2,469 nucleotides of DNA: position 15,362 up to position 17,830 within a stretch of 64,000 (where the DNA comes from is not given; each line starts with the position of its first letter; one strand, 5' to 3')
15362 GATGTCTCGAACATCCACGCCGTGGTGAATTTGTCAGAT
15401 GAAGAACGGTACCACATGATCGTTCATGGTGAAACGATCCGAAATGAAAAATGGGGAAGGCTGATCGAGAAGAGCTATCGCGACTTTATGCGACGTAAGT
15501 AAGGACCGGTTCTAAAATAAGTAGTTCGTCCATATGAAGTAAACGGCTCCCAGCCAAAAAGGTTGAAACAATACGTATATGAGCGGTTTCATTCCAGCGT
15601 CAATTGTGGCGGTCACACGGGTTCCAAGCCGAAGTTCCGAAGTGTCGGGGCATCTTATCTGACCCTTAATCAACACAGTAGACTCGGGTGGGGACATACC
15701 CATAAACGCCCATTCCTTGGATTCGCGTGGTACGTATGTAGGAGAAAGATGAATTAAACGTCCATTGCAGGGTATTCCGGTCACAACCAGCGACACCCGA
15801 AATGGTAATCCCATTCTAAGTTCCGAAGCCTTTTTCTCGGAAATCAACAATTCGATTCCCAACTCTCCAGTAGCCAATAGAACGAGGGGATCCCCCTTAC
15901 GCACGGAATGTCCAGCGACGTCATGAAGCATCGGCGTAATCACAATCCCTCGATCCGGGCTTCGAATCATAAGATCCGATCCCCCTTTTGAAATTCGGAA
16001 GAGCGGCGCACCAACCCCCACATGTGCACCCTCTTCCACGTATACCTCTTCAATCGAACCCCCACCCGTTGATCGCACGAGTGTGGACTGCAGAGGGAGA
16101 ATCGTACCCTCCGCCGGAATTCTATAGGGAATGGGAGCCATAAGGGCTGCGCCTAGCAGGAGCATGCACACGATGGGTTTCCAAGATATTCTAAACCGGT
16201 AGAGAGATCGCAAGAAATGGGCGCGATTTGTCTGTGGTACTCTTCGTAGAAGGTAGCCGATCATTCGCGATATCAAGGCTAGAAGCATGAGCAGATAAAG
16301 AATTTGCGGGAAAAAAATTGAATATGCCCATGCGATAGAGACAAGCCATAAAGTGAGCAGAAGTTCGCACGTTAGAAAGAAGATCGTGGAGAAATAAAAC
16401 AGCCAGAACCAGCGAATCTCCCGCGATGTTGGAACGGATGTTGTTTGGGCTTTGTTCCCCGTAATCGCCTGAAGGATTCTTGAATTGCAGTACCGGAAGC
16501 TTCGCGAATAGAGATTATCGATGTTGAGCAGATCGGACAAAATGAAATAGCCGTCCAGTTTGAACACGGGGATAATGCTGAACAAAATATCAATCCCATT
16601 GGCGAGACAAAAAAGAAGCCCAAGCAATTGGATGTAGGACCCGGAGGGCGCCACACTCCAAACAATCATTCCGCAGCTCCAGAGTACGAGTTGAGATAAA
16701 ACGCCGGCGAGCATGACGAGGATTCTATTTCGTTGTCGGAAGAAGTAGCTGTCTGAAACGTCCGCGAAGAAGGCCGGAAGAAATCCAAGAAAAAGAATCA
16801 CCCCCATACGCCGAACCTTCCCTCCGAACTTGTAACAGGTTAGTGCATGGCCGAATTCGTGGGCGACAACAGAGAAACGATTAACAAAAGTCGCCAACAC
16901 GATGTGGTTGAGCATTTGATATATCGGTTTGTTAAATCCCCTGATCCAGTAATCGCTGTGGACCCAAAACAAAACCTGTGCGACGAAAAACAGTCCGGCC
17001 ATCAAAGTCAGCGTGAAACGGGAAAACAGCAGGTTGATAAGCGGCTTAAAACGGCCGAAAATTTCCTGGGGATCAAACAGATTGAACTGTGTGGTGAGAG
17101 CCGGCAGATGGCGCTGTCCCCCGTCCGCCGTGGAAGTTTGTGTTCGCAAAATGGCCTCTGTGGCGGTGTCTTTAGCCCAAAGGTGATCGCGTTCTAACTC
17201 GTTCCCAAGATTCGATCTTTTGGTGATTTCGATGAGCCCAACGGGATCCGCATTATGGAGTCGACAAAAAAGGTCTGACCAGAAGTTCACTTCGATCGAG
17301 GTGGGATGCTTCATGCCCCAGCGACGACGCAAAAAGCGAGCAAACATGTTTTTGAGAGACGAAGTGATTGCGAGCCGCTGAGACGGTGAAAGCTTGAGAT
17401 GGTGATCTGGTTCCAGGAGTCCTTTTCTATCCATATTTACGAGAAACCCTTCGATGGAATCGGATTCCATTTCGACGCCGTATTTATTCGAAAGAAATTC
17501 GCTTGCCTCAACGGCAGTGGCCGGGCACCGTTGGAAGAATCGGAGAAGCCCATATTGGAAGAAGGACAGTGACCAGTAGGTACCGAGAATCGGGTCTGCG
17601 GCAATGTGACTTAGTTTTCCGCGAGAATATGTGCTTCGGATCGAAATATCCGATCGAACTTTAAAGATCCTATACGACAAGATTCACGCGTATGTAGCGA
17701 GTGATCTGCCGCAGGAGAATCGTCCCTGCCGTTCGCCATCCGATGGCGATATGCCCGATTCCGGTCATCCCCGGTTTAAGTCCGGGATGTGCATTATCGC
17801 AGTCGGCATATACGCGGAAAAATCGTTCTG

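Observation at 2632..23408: Composite peptide-tailoring gene neighbourhood with an enzyme combination I cannot assign to a known RiPP class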

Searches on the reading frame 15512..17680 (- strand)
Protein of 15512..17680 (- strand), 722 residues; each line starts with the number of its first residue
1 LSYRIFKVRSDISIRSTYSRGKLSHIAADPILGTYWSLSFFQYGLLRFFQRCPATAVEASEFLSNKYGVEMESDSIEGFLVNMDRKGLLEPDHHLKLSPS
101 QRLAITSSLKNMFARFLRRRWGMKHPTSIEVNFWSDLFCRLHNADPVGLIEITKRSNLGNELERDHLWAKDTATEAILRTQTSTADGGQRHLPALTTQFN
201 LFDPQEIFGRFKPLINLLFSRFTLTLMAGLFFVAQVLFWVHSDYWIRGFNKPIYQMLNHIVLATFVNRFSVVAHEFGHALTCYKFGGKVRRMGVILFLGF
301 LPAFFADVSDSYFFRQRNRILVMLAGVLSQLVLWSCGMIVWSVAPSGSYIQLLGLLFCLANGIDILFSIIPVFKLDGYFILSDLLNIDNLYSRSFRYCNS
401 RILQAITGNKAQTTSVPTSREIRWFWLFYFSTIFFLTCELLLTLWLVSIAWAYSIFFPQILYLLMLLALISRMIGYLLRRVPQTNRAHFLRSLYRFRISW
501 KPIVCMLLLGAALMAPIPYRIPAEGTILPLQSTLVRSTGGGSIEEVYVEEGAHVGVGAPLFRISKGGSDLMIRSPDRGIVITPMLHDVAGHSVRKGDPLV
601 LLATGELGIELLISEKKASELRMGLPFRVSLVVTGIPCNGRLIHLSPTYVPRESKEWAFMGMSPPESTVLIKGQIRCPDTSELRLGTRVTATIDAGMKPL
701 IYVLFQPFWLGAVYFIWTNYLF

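Call 5: search_protein_families(library=pfam, proteins=[window:15512-17680:-], max_evalue=0.01)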
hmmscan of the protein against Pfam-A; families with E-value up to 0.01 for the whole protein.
window:15512-17680:- (722 aa): 5 families
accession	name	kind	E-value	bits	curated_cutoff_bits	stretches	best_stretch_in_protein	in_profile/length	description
PF13437.12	HlyD_3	-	0.00022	22.4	22.2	0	572-653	2-84/106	HlyD family secretion protein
PF11667.14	DUF3267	-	0.0004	21.1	27.1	1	270-370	4-101/108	Putative zincin peptidase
PF02163.28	Peptidase_M50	-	0.0013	18.5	27.2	1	269-333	8-92/221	Peptidase family M50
PF13398.12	Peptidase_M50B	-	0.0015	18.7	26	1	261-292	15-46/201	Peptidase M50B-like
PF00364.28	Biotin_lipoyl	-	0.0065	16.7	22.1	0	535-563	45-73/73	Biotin-requiring enzyme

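Call 6: search_protein_families(library=ncbifam, proteins=[window:15512-17680:-], max_evalue=0.01)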
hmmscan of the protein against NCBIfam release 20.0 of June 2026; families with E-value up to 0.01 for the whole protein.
window:15512-17680:- (722 aa): 5 families
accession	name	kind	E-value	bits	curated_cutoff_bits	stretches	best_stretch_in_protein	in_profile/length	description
NF041824.1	daptide_HExxH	equivalog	1.4e-46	159.4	300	1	185-475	87-370/379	daptide biosynthesis intramembrane metalloprotease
NF058609.1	RiPP_HExxH_LiaK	equivalog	2.4e-14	53.6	225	1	225-393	57-220/246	YydH/LiaK family epipeptide maturation metalloprotease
TIGR01843.1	type_I_hlyD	subfamily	4.7e-06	25.8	208.65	1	504-564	14-75/422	HlyD family type I secretion periplasmic adaptor subunit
TIGR00999.1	8a0102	subfamily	0.00085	18.5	319.3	0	561-648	84-170/271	CzcB/NccB family metal efflux transporter periplasmic adaptor subunit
TIGR01730.1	RND_mfp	subfamily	0.0014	17.6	94.9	0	519-564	13-58/322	efflux RND transporter periplasmic adaptor subunit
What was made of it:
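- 15512..17680 (-): RRE-like domain :: M50-type HExxH intramembrane metalloprotease :: HlyD domain; probable leader peptidase and export component. NCBIfam daptide_HExxH 1.4e-46, below cut-off (call 6).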

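Call 21: find_homologous_proteins(query=window:15512-17680:-, max_evalue=1e-10)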
Query window:15512-17680:- (722 aa): 127 proteins with E <= 1e-10 among 8000 candidates; the best 120 are listed.
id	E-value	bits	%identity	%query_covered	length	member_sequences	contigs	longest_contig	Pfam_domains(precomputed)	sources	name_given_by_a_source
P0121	0.0e+0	1371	100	83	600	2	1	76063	-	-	-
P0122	5.9e-27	112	24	48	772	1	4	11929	PF25973.1,PF25919.1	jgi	jgi:hypothetical protein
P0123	1.2e-26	111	31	40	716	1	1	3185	PF02163.29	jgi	-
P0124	3.4e-26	110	28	51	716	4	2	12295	PF02163.29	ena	-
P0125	6.5e-26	109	31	40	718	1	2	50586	PF25973.1,PF02163.29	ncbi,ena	-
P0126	1.5e-24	104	29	52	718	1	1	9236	PF02163.29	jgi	-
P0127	1.7e-23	101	29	48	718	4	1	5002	PF02163.29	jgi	jgi:putative peptide zinc metalloprotease protein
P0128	1.9e-23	101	26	50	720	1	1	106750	-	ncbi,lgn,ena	-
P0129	2.4e-23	100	26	64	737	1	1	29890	PF02163.29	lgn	-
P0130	1.0e-22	98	28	52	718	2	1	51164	-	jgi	-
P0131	9.3e-22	95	26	51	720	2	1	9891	-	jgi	jgi:putative peptide zinc metalloprotease protein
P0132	1.7e-21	94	27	66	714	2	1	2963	PF25919.1,PF02163.29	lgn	-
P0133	2.1e-21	94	26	51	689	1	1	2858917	PF02163.29,PF05402.19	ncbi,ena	-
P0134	7.8e-21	92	26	57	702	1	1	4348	PF02163.29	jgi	jgi:putative peptide zinc metalloprotease protein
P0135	1.7e-20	91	28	50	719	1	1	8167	PF02163.29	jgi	-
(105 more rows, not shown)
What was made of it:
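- Tried and rejected: Word-index search with M50::HlyD (call 21).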

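Call 97: predict_structure(alignment_id=A8)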
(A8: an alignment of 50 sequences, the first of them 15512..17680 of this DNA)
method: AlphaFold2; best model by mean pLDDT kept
length: 722 residues; sequences in the alignment: 50
mean_pLDDT: 79.3   pTM: 0.66
mean pLDDT of the five models: 79.3, 77.1, 75.9, 75.7, 75.4
residues with pLDDT >= 90: 238; 70-90: 304; 50-70: 123; < 50: 57
segments of 3 or more residues with pLDDT < 50: 147-160, 162-164, 166-193, 717-722
pLDDT, mean of each block of 10 residues (from residue 1): 72 85 86 81 91 86 92 88 86 67 66 62 70 70 50 40 47 44 38 63 92 95 96 93 75 57 73 93 93 78 87 90 93 91 82 72 83 79 88 89 84 80 94 82 63 56 73 76 76 64 82 93 92 92 94 93 89 93 86 93 88 89 94 89 82 65 70 87 84 94 81 56 35
secondary structure, 60 per line:
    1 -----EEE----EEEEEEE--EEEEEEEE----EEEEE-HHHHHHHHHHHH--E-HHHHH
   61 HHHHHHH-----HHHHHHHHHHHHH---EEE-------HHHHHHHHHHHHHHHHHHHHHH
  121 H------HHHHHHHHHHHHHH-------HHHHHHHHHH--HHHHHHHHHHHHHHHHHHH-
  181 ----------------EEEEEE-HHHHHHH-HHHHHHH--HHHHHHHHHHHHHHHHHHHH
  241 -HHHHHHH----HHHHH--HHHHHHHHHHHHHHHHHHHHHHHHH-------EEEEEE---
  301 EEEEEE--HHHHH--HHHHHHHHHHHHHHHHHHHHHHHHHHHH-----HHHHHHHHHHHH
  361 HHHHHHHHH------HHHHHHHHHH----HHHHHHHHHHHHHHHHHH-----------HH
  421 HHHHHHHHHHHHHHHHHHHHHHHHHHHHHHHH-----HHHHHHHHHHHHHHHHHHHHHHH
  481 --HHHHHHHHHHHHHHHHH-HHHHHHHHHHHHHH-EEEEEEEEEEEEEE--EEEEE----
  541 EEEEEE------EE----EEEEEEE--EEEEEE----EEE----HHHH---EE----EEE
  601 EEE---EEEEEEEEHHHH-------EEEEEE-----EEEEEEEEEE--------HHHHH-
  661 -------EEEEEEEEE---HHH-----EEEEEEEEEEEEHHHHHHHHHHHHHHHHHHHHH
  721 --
elements in order (helices of 4 or more, strands of 3 or more residues): E6-8 E13-19 E22-29 E34-38 H40-51 H56-67 H73-85 E89-91 H99-121 H128-141 H149-158 H161-179 E197-202 H204-210 H212-218 H221-240 H242-248 H253-257 H260-284 E292-297 E301-306 H309-313 H316-343 H349-369 H376-385 H390-407 H419-452 H458-480 H483-499 H501-514 E516-529 E532-536 E541-546 E559-565 E568-573 E578-580 H585-588 E598-603 E607-614 H615-618 E626-631 E637-646 H655-659 E668-676 E688-699 H700-720
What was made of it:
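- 15512..17680 (-): The AlphaFold model (pLDDT 79) has an N-terminal beta3-alpha3 domain, a helical membrane core and a C-terminal beta-rich HlyD part (call 97).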

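Call 98: find_encoding_contigs(protein=P0129, flank=10000, max_places=2)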
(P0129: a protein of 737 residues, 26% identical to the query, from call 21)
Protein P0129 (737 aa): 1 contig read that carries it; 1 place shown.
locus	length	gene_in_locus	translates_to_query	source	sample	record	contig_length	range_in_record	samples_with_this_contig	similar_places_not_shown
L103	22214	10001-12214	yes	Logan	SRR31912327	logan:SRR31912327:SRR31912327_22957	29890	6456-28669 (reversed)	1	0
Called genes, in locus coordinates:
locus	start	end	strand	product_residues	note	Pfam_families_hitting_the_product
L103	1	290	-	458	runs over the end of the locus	-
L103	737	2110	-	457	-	PF07394:DUF1501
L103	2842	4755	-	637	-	PF02321:OEP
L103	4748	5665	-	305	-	PF00364:Biotin_lipoyl (faint), PF25954:Beta-barrel_RND_2 (weak)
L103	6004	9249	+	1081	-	PF00413:Peptidase_M10, PF03928:HbpS-like (weak)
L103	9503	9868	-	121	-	-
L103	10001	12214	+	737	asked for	PF02163:Peptidase_M50 (weak)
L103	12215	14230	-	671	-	PF25984:BSH_YknX (faint)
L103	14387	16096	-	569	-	PF14522:Cytochrome_C7 (faint), PF13435:Cytochrome_C554 (weak)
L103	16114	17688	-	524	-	PF13435:Cytochrome_C554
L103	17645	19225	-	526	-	PF09699:Paired_CXXCH_1 (faint), PF14522:Cytochrome_C7 (faint), PF14537:Cytochrom_c3_2 (faint), PF02085:Cytochrom_CIII (weak)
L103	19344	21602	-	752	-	-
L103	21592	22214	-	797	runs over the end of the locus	PF00027:cNMP_binding, PF13187:Fer4_9 (faint), PF12797:Fer4_2 (weak), PF00037:Fer4 (faint), PF12837:Fer4_6 (faint), PF13237:Fer4_10 (faint), PF13484:Fer4_16 (faint), PF12838:Fer4_7 (weak)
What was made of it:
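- A related M50::HlyD locus also has an outer-membrane OEP partner (call 98).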
